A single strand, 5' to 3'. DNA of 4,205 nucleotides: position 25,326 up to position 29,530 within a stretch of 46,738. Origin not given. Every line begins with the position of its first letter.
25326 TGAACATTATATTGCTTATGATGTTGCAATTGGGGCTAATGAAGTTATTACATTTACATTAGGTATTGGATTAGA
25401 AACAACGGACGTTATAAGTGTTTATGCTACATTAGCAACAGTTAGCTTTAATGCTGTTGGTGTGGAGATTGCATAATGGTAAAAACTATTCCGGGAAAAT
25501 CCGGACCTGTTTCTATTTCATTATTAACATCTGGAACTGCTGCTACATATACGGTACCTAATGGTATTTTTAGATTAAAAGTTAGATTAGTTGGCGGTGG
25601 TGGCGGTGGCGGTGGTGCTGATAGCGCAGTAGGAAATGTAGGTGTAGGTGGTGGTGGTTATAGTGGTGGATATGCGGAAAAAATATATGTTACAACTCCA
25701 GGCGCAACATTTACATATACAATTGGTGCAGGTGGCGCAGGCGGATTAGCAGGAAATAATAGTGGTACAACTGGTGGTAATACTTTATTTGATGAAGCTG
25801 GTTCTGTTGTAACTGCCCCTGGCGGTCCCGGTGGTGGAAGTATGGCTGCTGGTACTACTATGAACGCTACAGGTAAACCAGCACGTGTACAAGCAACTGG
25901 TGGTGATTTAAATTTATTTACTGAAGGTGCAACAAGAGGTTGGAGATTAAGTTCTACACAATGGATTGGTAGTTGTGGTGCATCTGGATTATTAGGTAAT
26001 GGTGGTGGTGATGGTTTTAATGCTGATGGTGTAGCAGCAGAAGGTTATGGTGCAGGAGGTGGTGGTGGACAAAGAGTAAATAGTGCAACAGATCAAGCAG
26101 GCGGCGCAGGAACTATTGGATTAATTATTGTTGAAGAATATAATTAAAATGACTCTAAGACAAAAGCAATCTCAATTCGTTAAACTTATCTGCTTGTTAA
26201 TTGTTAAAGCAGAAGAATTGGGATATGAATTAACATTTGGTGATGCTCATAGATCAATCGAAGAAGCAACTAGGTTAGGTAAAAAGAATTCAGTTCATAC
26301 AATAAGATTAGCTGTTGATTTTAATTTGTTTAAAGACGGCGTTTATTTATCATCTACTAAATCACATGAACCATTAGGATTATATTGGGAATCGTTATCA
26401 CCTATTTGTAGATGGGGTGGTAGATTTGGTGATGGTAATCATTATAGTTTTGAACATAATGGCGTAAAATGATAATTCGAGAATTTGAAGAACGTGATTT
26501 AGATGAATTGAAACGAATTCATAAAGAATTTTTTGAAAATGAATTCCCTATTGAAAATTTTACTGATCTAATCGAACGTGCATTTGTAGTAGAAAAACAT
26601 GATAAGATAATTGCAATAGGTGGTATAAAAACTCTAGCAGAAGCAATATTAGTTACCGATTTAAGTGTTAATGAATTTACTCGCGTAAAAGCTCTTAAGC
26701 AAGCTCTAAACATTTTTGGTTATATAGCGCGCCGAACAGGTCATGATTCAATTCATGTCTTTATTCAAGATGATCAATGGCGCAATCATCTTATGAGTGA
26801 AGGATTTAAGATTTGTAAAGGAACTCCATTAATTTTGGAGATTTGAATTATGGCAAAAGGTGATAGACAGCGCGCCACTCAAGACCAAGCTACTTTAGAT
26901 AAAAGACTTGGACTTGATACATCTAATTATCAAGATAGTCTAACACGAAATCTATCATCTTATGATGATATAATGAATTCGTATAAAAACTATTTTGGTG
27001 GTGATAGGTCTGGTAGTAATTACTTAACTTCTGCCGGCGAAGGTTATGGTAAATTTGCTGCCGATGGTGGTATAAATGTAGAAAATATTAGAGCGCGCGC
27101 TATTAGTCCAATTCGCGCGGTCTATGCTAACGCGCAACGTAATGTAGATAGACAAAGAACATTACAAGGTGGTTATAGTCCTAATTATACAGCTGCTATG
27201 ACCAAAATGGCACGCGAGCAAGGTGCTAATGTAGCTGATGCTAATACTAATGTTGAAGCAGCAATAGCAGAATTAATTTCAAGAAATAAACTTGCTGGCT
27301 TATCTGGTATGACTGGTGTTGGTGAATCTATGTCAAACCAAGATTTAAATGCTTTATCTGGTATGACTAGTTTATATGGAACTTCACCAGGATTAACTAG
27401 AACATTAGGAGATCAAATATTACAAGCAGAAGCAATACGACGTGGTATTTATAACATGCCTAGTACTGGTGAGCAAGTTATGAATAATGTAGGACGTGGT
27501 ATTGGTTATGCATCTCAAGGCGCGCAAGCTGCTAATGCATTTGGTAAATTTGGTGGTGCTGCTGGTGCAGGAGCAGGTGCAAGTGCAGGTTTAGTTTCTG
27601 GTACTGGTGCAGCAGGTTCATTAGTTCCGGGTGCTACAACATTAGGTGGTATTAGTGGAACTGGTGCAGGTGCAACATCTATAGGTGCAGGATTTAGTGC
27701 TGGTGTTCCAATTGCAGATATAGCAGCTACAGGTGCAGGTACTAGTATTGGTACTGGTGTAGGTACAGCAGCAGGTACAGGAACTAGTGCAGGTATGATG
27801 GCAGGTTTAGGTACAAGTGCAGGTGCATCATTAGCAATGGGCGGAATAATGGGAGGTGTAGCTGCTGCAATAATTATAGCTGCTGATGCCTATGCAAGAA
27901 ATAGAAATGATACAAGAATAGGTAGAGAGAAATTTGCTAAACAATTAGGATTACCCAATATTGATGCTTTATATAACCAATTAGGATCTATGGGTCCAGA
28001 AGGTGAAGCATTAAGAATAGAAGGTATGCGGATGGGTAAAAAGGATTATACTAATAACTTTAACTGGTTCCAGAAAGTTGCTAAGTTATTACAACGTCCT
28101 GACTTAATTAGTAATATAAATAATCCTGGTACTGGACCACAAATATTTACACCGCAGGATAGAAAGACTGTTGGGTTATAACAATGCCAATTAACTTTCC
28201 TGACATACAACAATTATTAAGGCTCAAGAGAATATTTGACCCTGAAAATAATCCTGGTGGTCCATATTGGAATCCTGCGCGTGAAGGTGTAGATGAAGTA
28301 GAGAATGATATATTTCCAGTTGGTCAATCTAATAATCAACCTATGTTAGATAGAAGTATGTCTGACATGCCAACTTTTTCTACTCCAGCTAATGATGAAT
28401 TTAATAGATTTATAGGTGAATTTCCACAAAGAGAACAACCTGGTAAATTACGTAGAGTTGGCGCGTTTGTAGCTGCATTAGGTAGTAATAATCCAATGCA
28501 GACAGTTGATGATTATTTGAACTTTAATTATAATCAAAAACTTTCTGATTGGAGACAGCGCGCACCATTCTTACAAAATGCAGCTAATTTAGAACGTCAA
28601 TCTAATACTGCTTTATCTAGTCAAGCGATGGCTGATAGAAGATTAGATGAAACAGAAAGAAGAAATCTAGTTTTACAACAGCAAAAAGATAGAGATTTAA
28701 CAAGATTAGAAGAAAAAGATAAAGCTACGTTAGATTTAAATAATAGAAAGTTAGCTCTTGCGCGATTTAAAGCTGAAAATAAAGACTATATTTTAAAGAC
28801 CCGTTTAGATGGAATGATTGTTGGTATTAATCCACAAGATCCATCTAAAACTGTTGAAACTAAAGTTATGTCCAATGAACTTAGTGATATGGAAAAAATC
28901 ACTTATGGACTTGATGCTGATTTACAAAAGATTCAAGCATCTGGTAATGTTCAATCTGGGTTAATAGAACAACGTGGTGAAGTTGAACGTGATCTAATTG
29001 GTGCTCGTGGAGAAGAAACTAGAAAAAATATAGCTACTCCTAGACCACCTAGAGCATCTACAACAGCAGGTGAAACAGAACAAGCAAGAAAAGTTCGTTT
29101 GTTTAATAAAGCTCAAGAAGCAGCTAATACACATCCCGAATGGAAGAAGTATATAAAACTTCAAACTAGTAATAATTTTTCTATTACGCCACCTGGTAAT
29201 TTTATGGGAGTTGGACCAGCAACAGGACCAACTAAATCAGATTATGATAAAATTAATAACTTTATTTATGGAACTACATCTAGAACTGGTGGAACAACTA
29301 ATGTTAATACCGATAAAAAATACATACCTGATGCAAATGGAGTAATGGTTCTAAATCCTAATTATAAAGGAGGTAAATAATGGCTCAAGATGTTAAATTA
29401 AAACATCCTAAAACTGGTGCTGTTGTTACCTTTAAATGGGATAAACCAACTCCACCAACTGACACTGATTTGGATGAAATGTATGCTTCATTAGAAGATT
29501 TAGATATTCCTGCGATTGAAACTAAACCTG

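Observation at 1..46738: Genome-wide excess of the pentamer GCGCG/CGCGC in an AT-rich genome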

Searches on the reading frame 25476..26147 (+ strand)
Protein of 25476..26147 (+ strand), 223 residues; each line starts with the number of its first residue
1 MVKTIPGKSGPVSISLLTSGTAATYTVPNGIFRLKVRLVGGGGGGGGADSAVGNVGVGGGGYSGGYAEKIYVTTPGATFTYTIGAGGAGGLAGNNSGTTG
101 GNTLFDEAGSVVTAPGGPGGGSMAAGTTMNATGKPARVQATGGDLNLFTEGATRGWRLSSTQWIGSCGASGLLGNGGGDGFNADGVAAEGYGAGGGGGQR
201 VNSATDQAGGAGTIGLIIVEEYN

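Call 13: search_protein_families(library=phrogs, proteins=[window:25476-26147:+], max_evalue=0.00001)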
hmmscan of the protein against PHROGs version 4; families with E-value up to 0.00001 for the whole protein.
window:25476-26147:+ (223 aa): 5 families
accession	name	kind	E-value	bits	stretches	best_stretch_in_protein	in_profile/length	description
phrog_863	-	tail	1.3e-36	127.8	1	9-222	395-604/690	tail fiber assembly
phrog_6202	-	tail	2.6e-15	57.6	1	20-221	451-636/636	tail fiber protein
phrog_12796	-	tail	1.9e-07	31.6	1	18-216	254-440/445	tail fiber protein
phrog_454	-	tail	1.1e-06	28.1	1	20-222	1184-1375/1376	tail fiber protein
phrog_2295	-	unknown function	4.4e-06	26.5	1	13-129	577-689/1183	-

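Call 78: search_dna_similar(query=window:25476-26147:+, collection=phages, mode=protein, max_rows=15, max_evalue=0.001)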
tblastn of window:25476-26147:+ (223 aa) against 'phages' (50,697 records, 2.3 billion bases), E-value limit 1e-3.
No match.

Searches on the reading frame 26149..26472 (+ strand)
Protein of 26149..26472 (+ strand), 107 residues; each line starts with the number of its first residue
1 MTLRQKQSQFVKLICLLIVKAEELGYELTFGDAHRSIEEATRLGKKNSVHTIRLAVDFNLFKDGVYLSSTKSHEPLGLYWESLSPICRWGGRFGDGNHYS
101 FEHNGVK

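Call 54: search_protein_families(library=pfam, proteins=[window:26149-26472:+], max_evalue=0.01)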
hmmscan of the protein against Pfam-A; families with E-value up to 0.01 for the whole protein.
window:26149-26472:+ (107 aa): 1 family
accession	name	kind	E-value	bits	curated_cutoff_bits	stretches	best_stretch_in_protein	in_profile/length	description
PF13539.11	Peptidase_M15_4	-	0.00045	21.2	25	1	45-100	4-69/70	D-alanyl-D-alanine carboxypeptidase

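Call 79: search_dna_similar(query=window:26149-26472:+, collection=phages, mode=protein, max_rows=15, max_evalue=0.01)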
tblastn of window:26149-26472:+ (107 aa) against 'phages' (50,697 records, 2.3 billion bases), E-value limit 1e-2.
Records with a match: 322; places in all: 322; records where one place covers at least 80% of the query: 322.
Best place of each record, by identity: <60% 322.
By first word of the organism name: Vibrio 255; Pseudomonas 27; Aeromonas 11; Escherichia 9; Salmonella 5; Polaribacter 4; Proteus 2; Yersinia 2; Cronobacter 2; Caudoviricetes 2; and 3 more.
By host as written in the record: - 250; Pseudomonas aeruginosa 16; Vibrio cyclitrophicus 11; Pseudomonas aeruginosa PAO1 6; Salmonella sp. 4; Vibrio crassostreae 4; Aeromonas hydrophila JUNAH 2; Aeromonas veronii 2; and 22 more.
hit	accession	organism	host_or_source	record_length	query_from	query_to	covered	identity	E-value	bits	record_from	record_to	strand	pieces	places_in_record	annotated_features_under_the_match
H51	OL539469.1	Proteus phage vB_PmiP_Brookers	Proteus mirabilis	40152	1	107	100%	57.1%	4e-33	125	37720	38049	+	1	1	putative M15 family peptidase | putative holin family protein | putative lysis protein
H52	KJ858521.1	Aeromonas phage pAh6-C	Aeromonas hydrophila JUNAH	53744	1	107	100%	56.6%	1e-33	127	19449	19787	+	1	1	hypothetical protein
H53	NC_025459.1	Aeromonas phage pAh6-C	Aeromonas hydrophila JUNAH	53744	1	107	100%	56.6%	1e-33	127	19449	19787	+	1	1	endolysin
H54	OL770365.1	Aeromonas phage BUCT696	Aeromonas veronii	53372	1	107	100%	56.6%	7e-33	125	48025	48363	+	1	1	hypothetical protein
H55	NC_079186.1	Aeromonas phage BUCT696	Aeromonas veronii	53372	1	107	100%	56.6%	7e-33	125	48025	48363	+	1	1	hypothetical protein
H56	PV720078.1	Aeromonas phage PAGF2_10BT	Aeromonas hydrophila GDG24F2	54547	1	107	100%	56.6%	1e-32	124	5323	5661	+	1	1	cell wall hydrolase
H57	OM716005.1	Aeromonas phage vB_ AhaP_PT2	Aeromonas hydrophila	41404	2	107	99%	57.1%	3e-31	120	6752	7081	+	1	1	hypothetical protein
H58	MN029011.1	Pseudomonas phage Iggy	Pseudomonas aeruginosa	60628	2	107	99%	57.1%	7e-31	119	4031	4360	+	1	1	L-alanyl-D-glutamate peptidase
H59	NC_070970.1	Pseudomonas phage Iggy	Pseudomonas aeruginosa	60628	2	107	99%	57.1%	7e-31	119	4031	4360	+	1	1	endolysin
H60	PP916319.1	Pseudomonas phage vB_PaeS_HTN2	Pseudomonas aeruginosa AMT 0085-3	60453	2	107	99%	57.1%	7e-31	119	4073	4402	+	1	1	endolysin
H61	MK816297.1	Pseudomonas virus PBPA162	Pseudomonas aeruginosa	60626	2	107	99%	57.1%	7e-31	119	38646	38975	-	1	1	hypothetical protein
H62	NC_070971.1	Pseudomonas virus PBPA162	Pseudomonas aeruginosa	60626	2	107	99%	57.1%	7e-31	119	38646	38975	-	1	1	hypothetical protein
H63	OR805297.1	Pseudomonas phage Knedl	Pseudomonas aeruginosa PAO1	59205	2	107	99%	57.1%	8e-31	119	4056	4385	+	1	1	endolysin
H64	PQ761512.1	Pseudomonas phage PCCM_PaP002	Pseudomonas aeruginosa PAO1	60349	2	107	99%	57.1%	1e-30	119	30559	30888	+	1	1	endolysin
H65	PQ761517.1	Pseudomonas phage PCCM_PaP007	Pseudomonas aeruginosa PAO1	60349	2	107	99%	57.1%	1e-30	119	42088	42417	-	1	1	endolysin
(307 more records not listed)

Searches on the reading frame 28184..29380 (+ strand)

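Call 13: search_protein_families(library=phrogs, proteins=[window:28184-29380:+], max_evalue=0.00001)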
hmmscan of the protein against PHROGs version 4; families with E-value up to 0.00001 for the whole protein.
window:28184-29380:+ (398 aa): 0 families

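Call 53: search_protein_families(library=pfam, proteins=[window:28184-29380:+], max_evalue=0.01)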
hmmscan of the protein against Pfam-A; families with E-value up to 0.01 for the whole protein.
window:28184-29380:+ (398 aa): 1 family
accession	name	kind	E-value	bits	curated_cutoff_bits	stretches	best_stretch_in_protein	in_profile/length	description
PF10168.15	Nup88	-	0.00082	17.8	24.4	1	155-267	546-660/702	Nuclear pore component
